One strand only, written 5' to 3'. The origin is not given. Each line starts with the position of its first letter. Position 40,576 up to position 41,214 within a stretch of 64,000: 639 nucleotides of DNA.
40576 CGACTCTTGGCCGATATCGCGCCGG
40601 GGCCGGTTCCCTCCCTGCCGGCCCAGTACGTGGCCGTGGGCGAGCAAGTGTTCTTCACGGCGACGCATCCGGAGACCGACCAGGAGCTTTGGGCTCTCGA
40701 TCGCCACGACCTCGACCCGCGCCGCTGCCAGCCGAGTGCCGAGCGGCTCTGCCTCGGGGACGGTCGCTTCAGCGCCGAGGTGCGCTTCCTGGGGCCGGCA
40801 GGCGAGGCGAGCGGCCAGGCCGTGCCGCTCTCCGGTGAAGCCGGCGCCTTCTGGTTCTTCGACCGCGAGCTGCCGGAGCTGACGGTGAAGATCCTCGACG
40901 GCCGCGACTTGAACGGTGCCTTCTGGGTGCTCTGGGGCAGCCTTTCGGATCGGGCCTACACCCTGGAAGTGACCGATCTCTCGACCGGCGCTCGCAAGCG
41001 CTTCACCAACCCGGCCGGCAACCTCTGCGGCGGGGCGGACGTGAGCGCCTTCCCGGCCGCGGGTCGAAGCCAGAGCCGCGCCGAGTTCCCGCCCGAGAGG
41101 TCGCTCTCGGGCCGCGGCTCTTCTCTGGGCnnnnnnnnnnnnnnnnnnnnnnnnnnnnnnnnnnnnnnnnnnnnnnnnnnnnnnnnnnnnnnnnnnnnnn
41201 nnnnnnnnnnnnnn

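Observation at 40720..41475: Cys-flanked ~110-aa C-terminal module shared by two unrelated secreted proteins (tandem in 39295-41475; single in 52559-53644)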

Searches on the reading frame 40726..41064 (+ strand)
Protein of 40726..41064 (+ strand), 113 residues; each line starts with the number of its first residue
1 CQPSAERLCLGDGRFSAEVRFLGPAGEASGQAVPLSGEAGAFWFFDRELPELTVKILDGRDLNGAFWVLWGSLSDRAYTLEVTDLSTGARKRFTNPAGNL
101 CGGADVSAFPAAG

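Call 10: find_homologous_proteins(query=A1, max_evalue=0.001)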
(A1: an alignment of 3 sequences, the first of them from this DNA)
Query A1 (3 sequences) (113 aa, profile of the alignment): 68 proteins with E <= 0.001 among 734 candidates.
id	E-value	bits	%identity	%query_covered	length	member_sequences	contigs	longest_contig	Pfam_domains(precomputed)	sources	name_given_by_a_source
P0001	1.6e-53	197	43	94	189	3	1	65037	-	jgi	-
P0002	1.8e-38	149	39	84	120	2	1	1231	-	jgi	jgi:hypothetical protein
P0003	3.0e-37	145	34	81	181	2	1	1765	-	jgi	jgi:hypothetical protein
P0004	1.7e-36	143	39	84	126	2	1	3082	-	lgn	-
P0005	3.3e-35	138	36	84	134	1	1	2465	-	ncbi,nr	ncbi:MAG TPA: hypothetical protein VEL74_16350, partial [Thermoanaerobaculia bacterium]|nr:hypotheti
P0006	3.4e-35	138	35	84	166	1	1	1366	-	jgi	jgi:hypothetical protein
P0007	6.5e-35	137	39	74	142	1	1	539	-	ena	-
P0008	1.1e-34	137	31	84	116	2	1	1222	-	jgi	jgi:hypothetical protein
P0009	2.0e-34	136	33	94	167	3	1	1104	-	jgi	jgi:hypothetical protein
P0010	3.2e-34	135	39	92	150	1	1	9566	-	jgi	jgi:hypothetical protein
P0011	3.8e-34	135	37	87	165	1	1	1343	-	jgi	jgi:hypothetical protein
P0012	9.5e-34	134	32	94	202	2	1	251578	-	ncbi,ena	-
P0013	3.5e-33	132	34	81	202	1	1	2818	-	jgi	jgi:hypothetical protein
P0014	6.3e-33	131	42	96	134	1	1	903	-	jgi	jgi:hypothetical protein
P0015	7.4e-33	131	32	84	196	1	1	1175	-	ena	-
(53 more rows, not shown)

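Call 71: predict_structure(alignment_id=A6)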
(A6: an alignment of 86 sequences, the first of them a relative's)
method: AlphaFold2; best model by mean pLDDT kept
length: 117 residues; sequences in the alignment: 86
mean_pLDDT: 95.7   pTM: 0.88
mean pLDDT of the five models: 95.7, 95.6, 95.0, 94.9, 94.7
residues with pLDDT >= 90: 110; 70-90: 2; 50-70: 4; < 50: 1
segments of 3 or more residues with pLDDT < 50: none
pLDDT, mean of each block of 10 residues (from residue 1): 73 98 98 98 98 98 98 98 98 98 96 98
secondary structure, 60 per line:
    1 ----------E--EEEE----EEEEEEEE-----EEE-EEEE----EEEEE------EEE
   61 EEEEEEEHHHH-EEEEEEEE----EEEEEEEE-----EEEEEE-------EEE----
elements in order: E14-17 E22-29 E35-37 E39-42 E47-51 E58-67 H68-71 E73-80 E85-92 E98-103 E111-113

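Call 74: fold_search(model_id=the predicted structure, library=pdb)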
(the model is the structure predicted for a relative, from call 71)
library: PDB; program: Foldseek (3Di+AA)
matches with E <= 10: 695; with E <= 0.001: 0
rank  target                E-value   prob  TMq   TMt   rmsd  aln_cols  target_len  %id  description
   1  8es4_A                3.8e-01  0.33  0.31  0.11  11.5       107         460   11  Focused reconstruction of HRP29 tail (released 2023-10-18)
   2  9a1m_R                5.8e-01  0.11  0.25  0.05  13.7       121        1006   11  Integrative model of the nuclear pore complex from Schizosaccharomyces pombe (released 2021-11-12)
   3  4gq2_M                6.9e-01  0.10  0.25  0.06  13.7       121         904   11  S. pombe Nup120-Nup37 complex (released 2012-10-03)
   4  5xi9_MODEL_1_A        9.0e-01  0.13  0.29  0.20  16.3       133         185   14  Solution structure for human HSP70 substrate binding domain (released 2018-05-16)
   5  6yxz                  1.0e+00  0.21  0.36  0.07  17.9       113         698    9  Structure and activity of the GH20 beta-N-beta-N-acetylhexosaminidase from Bifidobacterium bifidum (released 2021-05-12)
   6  7n34                  1.1e+00  0.21  0.36  0.38   8.1       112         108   14  Structure of Yersinia aleksiciae Cap15 cyclic dinucleotide receptor, crystal form 1 (released 2021-11-17)
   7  5w6p_A                1.1e+00  0.15  0.33  0.09   8.3       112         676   13  Crystal structure of Bacteriophage CBA120 tailspike protein 2 enzymatically active domain (TSP2dN, orf211) (released 2018-10-24)
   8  2in5_B                1.2e+00  0.07  0.21  0.15  14.5       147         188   10  Crystal Structure of the hypothetical lipoprotein YmcC from Escherichia coli (K12), Northeast Structural Genomics targ (released 2006-11-07)
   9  8y3v_B                1.2e+00  0.04  0.19  0.18  15.3       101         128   12  The self-assembled nanotube of CPC46A/Q70V (released 2024-11-06)
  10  6w4q_F                1.2e+00  0.14  0.33  0.08   9.8       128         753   10  Crystal structure of full-length tailspike protein 2 (TSP2, ORF211) ) from Escherichia coli O157:H7 bacteriophage CAB1 (released 2021-01-20)
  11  8xb6_G                1.2e+00  0.06  0.17  0.08  11.6        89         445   11  Portal-vertex of SH-Ab15497 in C1 symmetry (released 2024-12-11)
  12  5ejl                  1.2e+00  0.05  0.20  0.13  14.6       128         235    8  MrkH, A novel c-di-GMP dependence transcription regulatory factor. (released 2016-10-19)
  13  2wjs                  1.3e+00  0.09  0.22  0.08   8.9        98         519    7  Crystal structure of the LG1-3 region of the laminin alpha2 chain (released 2009-06-23)
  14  1cb8_A                1.4e+00  0.10  0.29  0.08   9.6       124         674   13  CHONDROITINASE AC LYASE FROM FLAVOBACTERIUM HEPARINUM (released 1999-05-14)
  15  8u9y_N                1.4e+00  0.04  0.19  0.21  14.3       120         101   10  CryoEM structure of neutralizing antibody HC84.26 in complex with Hepatitis C virus envelope glycoprotein E2_New inter (released 2024-09-25)
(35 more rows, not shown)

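Call 78: search_solved_structures(query=A6, max_evalue=10)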
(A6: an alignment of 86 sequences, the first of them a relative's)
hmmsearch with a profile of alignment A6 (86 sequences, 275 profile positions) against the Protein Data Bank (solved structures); distinct sequences matched with E-value up to 10: 7.
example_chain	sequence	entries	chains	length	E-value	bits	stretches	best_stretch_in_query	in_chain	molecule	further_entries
5kvk_A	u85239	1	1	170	0.012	18.6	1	158-229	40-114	Protein KP700603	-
5v01_A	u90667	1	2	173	0.017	18.2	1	158-232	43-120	Competence damage-inducible protein A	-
5dmg_L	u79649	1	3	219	0.08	15.9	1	132-254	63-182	RB86 antibody Fab fragment light chain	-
8yhz_L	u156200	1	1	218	0.091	15.7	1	132-254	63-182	Light chain of 1080 Fab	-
5v6l_L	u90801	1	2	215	0.22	14.5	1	132-245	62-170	Light chain of Fab fragment of rabbit anti-HIV1 gp120 V3 mAb 10A37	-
1ovz_A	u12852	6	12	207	0.25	14.3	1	101-125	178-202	Immunoglobulin alpha Fc receptor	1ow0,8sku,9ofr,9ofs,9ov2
9fia_BG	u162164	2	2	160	2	11.3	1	55-98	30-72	Ribosomal protein, uS2m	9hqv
